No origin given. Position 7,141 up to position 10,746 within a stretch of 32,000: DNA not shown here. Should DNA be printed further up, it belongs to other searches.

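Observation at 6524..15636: Tandemly duplicated esterase-lipoprotein plus double-FtsX permease pairs sharing one MacB-type ATPase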

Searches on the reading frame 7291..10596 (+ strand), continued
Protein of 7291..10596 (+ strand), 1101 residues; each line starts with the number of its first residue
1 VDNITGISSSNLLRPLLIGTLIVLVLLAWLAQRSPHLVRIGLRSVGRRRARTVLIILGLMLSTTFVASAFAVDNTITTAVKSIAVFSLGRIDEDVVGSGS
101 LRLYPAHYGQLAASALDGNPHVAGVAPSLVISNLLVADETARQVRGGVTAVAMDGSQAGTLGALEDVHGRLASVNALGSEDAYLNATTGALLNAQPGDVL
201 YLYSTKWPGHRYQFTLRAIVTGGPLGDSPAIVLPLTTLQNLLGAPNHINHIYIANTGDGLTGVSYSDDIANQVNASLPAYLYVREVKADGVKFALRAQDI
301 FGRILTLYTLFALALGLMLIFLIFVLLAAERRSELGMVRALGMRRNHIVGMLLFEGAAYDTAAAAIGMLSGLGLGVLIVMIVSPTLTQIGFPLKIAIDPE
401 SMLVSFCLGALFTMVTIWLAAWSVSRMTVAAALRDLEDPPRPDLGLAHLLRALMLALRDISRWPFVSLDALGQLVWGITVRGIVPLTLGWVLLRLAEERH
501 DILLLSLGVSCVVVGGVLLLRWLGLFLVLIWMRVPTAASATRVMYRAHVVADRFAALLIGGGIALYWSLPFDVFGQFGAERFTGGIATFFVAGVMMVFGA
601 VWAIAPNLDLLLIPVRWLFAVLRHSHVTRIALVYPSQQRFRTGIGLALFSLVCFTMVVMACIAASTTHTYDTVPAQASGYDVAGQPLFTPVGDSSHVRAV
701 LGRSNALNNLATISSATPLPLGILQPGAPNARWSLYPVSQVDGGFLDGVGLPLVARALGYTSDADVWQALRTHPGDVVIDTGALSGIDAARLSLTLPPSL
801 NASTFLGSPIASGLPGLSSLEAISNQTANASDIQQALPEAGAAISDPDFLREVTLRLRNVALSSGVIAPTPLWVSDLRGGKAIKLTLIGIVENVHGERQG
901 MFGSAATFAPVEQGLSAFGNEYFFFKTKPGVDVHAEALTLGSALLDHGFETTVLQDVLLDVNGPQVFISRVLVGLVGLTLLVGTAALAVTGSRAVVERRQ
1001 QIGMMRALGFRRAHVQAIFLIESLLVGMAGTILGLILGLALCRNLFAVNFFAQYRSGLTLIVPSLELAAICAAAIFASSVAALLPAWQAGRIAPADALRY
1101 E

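Call 80: fold_search(model_id=the predicted structure, library=pdb)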
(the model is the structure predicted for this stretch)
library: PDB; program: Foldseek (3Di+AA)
matches with E <= 10: 144; with E <= 0.001: 48
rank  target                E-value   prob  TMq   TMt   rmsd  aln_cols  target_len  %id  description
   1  9ge7_A                6.2e-19  1.00  0.45  0.57  10.2      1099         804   12  Structure of E. coli YbbAP with bound ATP analogue (released 2025-05-28)
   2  9ge6_A                1.9e-17  1.00  0.43  0.56  12.4      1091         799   12  Structure of E. coli YbbAP (released 2025-05-28)
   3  5gko_A                1.1e-12  1.00  0.22  0.33   9.1       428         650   20  Crystal structure of tripartite-type ABC transporter, MacB from Acinetobacter baumannii (released 2017-11-15)
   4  9rlc_E                6.7e-12  1.00  0.30  0.71   5.0       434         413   14  LolCDE complex with Lpp lipoprotein (released 2026-01-21)
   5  9rld_E                1.7e-11  1.00  0.29  0.71   5.0       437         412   15  LolCDE complex with Lpp lipoprotein (released 2026-01-21)
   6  5lil_A                4.9e-11  1.00  0.26  0.43   6.5       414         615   16  Structure of Aggregatibacter actinomycetemcomitans MacB bound to ATPyS (P21) (released 2017-11-15)
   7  9xro_E                1.1e-10  1.00  0.27  0.69   5.6       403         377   15  LolCDE in complex with SMT-738_3 (released 2026-03-18)
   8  9rld_C                1.9e-10  1.00  0.24  0.55   7.7       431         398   18  LolCDE complex with Lpp lipoprotein (released 2026-01-21)
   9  7arh_E                3.1e-10  1.00  0.27  0.64   5.9       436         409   15  LolCDE in complex with lipoprotein (released 2021-04-07)
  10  5lil_B                5.4e-10  1.00  0.26  0.44   6.2       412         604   16  Structure of Aggregatibacter actinomycetemcomitans MacB bound to ATPyS (P21) (released 2017-11-15)
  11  5lj6                  1.5e-09  1.00  0.26  0.43   6.4       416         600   15  Structure of Aggregatibacter actinomycetemcomitans MacB bound to ATPyS (P6522) (released 2017-11-15)
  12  5nik_J                1.5e-09  1.00  0.25  0.40   6.8       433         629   16  Structure of the MacAB-TolC ABC-type tripartite multidrug efflux pump (released 2017-05-24)
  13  8s5g_A                1.5e-09  1.00  0.30  0.46  15.7       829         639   10  BceABS nucleotide-free state (released 2025-09-03)
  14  5lj7_B                1.9e-09  1.00  0.26  0.44   6.3       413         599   15  Structure of Aggregatibacter actinomycetemcomitans MacB bound to ATP (P21) (released 2017-11-15)
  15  5xu1_M                2.7e-09  1.00  0.26  0.61   7.0       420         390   15  Structure of a non-canonical ABC transporter from Streptococcus pneumoniae R6 (released 2018-01-24)
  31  5udf_B                1.4e-07  1.00  0.15  0.73   3.9       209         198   18  Structure of the N-terminal domain of lipoprotein-releasing system transmembrane protein LolE from Acinetobacter bauma (released 2017-01-18)
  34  5udf_D                2.9e-07  1.00  0.15  0.71   4.5       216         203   17  Structure of the N-terminal domain of lipoprotein-releasing system transmembrane protein LolE from Acinetobacter bauma (released 2017-01-18)
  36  5udf_C                6.1e-07  1.00  0.15  0.69   4.6       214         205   18  Structure of the N-terminal domain of lipoprotein-releasing system transmembrane protein LolE from Acinetobacter bauma (released 2017-01-18)
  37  5udf_A                7.9e-07  1.00  0.15  0.67   4.7       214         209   18  Structure of the N-terminal domain of lipoprotein-releasing system transmembrane protein LolE from Acinetobacter bauma (released 2017-01-18)
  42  3ftj                  8.1e-06  1.00  0.14  0.57   5.3       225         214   13  Crystal structure of the periplasmic region of MacB from Actinobacillus actinomycetemcomitans (released 2009-05-26)
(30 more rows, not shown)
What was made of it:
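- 7291..10596 (+): perm1: 1,101-aa fused double MacB/FtsX-type permease. It has an N-terminal helix, FtsX unit 1 with ECD1 (about 73-309), a 4-helix TM linker (about 464-611), and FtsX unit 2 with ECD2 (about 663-970). Best PDB match is YbbP 9ge7_A, E 6e-19, aligned full length (call 80).
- On YbbP-like architecture: Foldseek top hits 9ge7_A (E 6e-19, TM 0.57) and 9ge6_A (E 2e-17, TM 0.56) over about 1,100 alignment columns (call 80).
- On Type VII (MacB/FtsX) ABC superfamily: Fold matches to the LolE and MacB periplasmic domains: 5udf TM 0.73, 3ftj 0.57 (call 80).
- Closest known: BceAB-type and ADOP. Same: BceB is a partial fold match (call 80).
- MacB, LolE and BceB follow (call 80). MacB and BceB are among the top fold matches (call 80). 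The best fold match is YbbP, which has two ECDs, rather than BceB, which has one (call 80). The ECDs are MacB/LolE-type (Foldseek 5udf TM 0.73, 3ftj 0.57; call 80). LolE is a good fold match for each half (call 80).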

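Call 83: find_encoding_contigs(protein=P0248, flank=5000, max_places=3)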
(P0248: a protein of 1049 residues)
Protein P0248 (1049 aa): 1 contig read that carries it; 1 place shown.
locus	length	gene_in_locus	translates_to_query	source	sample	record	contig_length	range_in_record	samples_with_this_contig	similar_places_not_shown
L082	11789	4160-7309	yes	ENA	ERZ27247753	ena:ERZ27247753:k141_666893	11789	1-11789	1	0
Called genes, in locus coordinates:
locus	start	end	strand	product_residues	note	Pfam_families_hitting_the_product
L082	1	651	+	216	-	?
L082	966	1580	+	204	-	PF00657:Lipase_GDSL, PF13472:Lipase_GDSL_2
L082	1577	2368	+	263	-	PF00005:ABC_tran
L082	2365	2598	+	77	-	-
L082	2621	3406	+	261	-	PF00106:adh_short, PF08659:KR, PF13561:adh_short_C2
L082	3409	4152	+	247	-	PF01209:Ubie_methyltran, PF13489:Methyltransf_23, PF13649:Methyltransf_25, PF13847:Methyltransf_31, PF08241:Methyltransf_11, PF08242:Methyltransf_12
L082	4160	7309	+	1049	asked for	PF02687:FtsX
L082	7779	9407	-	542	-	-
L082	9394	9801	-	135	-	-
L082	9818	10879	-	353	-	-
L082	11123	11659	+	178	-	PF01245:Ribosomal_L19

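Call 84: find_encoding_contigs(protein=P0251, flank=5000, max_places=3)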
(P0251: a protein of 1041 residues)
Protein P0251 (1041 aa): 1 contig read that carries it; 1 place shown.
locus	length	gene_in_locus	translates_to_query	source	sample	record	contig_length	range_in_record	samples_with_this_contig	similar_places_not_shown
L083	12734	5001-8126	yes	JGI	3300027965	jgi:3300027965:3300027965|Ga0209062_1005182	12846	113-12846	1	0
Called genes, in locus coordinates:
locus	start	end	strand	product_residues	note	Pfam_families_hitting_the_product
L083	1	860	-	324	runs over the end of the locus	?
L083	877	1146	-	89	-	-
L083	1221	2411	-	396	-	PF02915:Rubrerythrin (weak), PF01988:VIT1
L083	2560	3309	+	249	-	PF06283:ThuA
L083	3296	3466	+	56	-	-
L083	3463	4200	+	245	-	PF00657:Lipase_GDSL, PF13472:Lipase_GDSL_2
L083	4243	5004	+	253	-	PF02463:SMC_N (faint), PF00005:ABC_tran, PF13304:AAA_21 (faint)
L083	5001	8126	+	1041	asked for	PF02687:FtsX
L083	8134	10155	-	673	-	PF13493:DUF4118, PF00989:PAS, PF08448:PAS_4, PF13426:PAS_9, PF08447:PAS_3, PF00512:HisKA, PF02518:HATPase_c, PF00072:Response_reg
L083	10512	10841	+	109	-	PF08734:GYD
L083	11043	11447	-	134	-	PF09939:DUF2171 (faint)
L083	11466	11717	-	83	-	PF20223:DUF6582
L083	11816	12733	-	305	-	?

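Call 85: find_encoding_contigs(protein=P0250, flank=5000, max_places=3)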
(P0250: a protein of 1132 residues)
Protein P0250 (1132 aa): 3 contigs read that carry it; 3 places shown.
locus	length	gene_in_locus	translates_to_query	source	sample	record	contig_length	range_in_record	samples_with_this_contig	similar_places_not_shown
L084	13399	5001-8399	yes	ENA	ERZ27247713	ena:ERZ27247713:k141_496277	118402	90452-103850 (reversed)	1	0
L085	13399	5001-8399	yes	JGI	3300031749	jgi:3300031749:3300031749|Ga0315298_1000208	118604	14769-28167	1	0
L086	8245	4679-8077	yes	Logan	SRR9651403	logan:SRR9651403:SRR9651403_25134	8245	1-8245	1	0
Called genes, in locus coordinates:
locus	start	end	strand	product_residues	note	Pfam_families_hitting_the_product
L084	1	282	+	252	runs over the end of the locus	PF12804:NTP_transf_3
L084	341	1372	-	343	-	-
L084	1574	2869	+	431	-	PF01266:DAO (faint), PF12831:FAD_oxidored (weak), PF13450:NAD_binding_8, PF01593:Amino_oxidase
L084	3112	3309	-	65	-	-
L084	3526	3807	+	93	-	-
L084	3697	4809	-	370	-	PF00089:Trypsin, PF13365:Trypsin_2, PF00595:PDZ (weak), PF13180:PDZ_2, PF17820:PDZ_6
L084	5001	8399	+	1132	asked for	PF02687:FtsX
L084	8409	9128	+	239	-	PF00005:ABC_tran, PF13304:AAA_21 (faint)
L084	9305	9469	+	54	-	-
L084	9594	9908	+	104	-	-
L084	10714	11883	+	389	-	PF13433:Peripla_BP_5, PF13458:Peripla_BP_6, PF01094:ANF_receptor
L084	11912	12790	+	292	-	PF02653:BPD_transp_2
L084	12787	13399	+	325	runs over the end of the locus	PF02653:BPD_transp_2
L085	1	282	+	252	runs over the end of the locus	PF12804:NTP_transf_3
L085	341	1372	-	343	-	-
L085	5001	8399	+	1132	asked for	PF02687:FtsX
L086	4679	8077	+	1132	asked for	PF02687:FtsX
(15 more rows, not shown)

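Call 86: find_encoding_contigs(protein=P0262, flank=5000, max_places=3)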
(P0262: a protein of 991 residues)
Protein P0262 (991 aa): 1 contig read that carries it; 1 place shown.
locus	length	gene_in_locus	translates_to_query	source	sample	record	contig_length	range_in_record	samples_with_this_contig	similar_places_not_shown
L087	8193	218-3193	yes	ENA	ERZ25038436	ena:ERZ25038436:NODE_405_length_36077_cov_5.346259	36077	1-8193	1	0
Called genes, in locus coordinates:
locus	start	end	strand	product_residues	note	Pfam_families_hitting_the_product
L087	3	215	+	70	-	?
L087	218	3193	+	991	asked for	PF02687:FtsX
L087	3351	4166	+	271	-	PF00656:Peptidase_C14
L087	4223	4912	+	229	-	PF00005:ABC_tran, PF02463:SMC_N (faint), PF13304:AAA_21 (faint)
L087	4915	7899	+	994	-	PF12704:MacB_PCD, PF02687:FtsX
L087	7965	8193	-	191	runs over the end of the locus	PF02525:Flavodoxin_2, PF03358:FMN_red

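Call 89: find_encoding_contigs(protein=P0257, flank=4000, max_places=2)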
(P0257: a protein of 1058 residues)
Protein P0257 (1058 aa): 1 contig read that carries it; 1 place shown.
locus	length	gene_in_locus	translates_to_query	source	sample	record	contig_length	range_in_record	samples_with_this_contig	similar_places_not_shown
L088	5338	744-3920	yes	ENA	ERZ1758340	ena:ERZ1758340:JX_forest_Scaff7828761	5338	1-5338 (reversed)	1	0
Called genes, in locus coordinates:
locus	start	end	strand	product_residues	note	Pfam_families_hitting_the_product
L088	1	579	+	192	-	?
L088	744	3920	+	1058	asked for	PF12704:MacB_PCD, PF02687:FtsX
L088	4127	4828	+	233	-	PF01636:APH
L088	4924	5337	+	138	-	?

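Call 90: find_encoding_contigs(protein=P0299, flank=4000, max_places=2)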
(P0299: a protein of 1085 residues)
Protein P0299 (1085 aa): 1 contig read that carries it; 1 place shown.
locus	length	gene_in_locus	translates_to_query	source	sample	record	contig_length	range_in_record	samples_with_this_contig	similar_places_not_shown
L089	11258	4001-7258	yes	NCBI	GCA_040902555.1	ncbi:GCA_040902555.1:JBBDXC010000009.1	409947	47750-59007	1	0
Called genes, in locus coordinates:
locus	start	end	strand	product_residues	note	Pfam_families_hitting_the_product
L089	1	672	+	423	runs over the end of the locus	PF00512:HisKA, PF02518:HATPase_c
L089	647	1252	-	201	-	-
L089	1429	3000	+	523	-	PF00501:AMP-binding, PF23562:AMP-binding_C_3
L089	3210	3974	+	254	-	PF00005:ABC_tran, PF02463:SMC_N (faint)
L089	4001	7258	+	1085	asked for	PF12704:MacB_PCD, PF02687:FtsX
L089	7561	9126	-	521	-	-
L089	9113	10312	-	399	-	-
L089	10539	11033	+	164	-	-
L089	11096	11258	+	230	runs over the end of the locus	PF00483:NTP_transferase, PF12804:NTP_transf_3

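Call 91: find_encoding_contigs(protein=P0309, flank=4000, max_places=2)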
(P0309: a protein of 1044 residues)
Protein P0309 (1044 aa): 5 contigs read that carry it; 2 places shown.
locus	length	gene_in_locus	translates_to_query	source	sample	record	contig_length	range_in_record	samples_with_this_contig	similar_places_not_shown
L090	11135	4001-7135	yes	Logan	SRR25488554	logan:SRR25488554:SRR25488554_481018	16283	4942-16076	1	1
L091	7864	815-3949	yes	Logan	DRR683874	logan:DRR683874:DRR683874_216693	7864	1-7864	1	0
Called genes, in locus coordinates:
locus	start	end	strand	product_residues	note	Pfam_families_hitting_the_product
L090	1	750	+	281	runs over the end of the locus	PF00903:Glyoxalase (faint)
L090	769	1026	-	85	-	PF02566:OsmC (weak)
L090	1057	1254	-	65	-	-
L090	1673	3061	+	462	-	PF03448:MgtE_N, PF00571:CBS (faint), PF01769:MgtE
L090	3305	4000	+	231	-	PF00005:ABC_tran, PF02463:SMC_N (weak), PF13304:AAA_21 (faint)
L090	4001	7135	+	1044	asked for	PF12704:MacB_PCD, PF02687:FtsX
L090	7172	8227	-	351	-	PF04909:Amidohydro_2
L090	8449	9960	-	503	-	PF00732:GMC_oxred_N, PF00890:FAD_binding_2 (faint), PF01266:DAO (weak), PF05834:Lycopene_cycl (faint), PF13450:NAD_binding_8 (faint), PF05199:GMC_oxred_C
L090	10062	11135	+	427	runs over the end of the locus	?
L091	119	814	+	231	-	PF00005:ABC_tran, PF02463:SMC_N (weak), PF13304:AAA_21 (faint)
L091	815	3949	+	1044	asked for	PF12704:MacB_PCD, PF02687:FtsX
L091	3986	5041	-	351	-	PF04909:Amidohydro_2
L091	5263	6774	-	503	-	PF00732:GMC_oxred_N, PF00890:FAD_binding_2 (faint), PF01266:DAO (weak), PF05834:Lycopene_cycl (faint), PF13450:NAD_binding_8 (faint), PF05199:GMC_oxred_C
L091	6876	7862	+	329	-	?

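Call 92: find_encoding_contigs(protein=P0330, flank=4000, max_places=2)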
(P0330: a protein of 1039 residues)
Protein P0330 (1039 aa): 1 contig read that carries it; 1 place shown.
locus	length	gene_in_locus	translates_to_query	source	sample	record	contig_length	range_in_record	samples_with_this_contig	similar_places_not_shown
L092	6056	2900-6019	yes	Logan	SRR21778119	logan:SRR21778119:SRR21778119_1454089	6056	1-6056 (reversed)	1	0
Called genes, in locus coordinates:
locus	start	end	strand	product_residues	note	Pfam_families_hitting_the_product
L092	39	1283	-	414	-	PF07730:HisKA_3, PF02518:HATPase_c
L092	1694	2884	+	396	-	PF05598:DUF772, PF00005:ABC_tran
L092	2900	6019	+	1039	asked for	PF02687:FtsX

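Call 101: find_encoding_contigs(protein=P0310, flank=4000, max_places=2)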
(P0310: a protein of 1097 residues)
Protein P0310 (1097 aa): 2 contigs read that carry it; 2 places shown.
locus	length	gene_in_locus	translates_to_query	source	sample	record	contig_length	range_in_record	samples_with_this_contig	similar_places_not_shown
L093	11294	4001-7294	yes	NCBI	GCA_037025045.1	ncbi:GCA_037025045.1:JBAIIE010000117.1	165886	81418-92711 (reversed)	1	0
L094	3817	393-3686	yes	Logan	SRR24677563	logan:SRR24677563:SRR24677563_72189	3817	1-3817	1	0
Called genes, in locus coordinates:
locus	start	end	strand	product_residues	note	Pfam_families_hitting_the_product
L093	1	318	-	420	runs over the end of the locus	PF00675:Peptidase_M16, PF05193:Peptidase_M16_C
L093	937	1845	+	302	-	-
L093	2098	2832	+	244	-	-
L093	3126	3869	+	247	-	PF00005:ABC_tran, PF02463:SMC_N (faint), PF13304:AAA_21 (faint)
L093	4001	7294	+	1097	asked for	PF02687:FtsX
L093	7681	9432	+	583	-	PF03460:NIR_SIR_ferr, PF01077:NIR_SIR, PF03460:NIR_SIR_ferr, PF01077:NIR_SIR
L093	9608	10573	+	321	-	PF02653:BPD_transp_2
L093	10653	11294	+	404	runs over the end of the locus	PF02515:CoA_transf_3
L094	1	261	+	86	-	?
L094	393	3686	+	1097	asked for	PF02687:FtsX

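Call 102: find_encoding_contigs(protein=P0315, flank=4000, max_places=2)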
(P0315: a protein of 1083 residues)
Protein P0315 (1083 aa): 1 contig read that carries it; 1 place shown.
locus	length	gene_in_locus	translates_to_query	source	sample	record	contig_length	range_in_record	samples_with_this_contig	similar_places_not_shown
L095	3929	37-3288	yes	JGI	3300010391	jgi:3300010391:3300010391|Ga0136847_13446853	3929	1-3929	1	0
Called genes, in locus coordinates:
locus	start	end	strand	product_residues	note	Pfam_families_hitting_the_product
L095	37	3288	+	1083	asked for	PF02687:FtsX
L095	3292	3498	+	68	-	-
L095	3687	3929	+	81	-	?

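Call 103: find_encoding_contigs(protein=P0253, flank=4000, max_places=2)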
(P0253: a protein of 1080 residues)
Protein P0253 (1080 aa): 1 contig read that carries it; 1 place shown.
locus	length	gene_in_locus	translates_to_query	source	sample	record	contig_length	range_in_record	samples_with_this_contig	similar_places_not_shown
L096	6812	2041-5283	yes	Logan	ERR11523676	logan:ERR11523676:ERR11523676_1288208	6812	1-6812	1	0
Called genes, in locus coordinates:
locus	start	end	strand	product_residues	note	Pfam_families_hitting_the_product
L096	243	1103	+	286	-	PF00248:Aldo_ket_red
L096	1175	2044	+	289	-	PF00657:Lipase_GDSL, PF13472:Lipase_GDSL_2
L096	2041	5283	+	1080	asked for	PF02687:FtsX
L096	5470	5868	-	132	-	PF01243:PNPOx_N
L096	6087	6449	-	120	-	PF00072:Response_reg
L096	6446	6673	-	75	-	-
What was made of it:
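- On YbbAP-TesA-type system: Also L082, L083 and L096 (calls 83, 84, 103).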
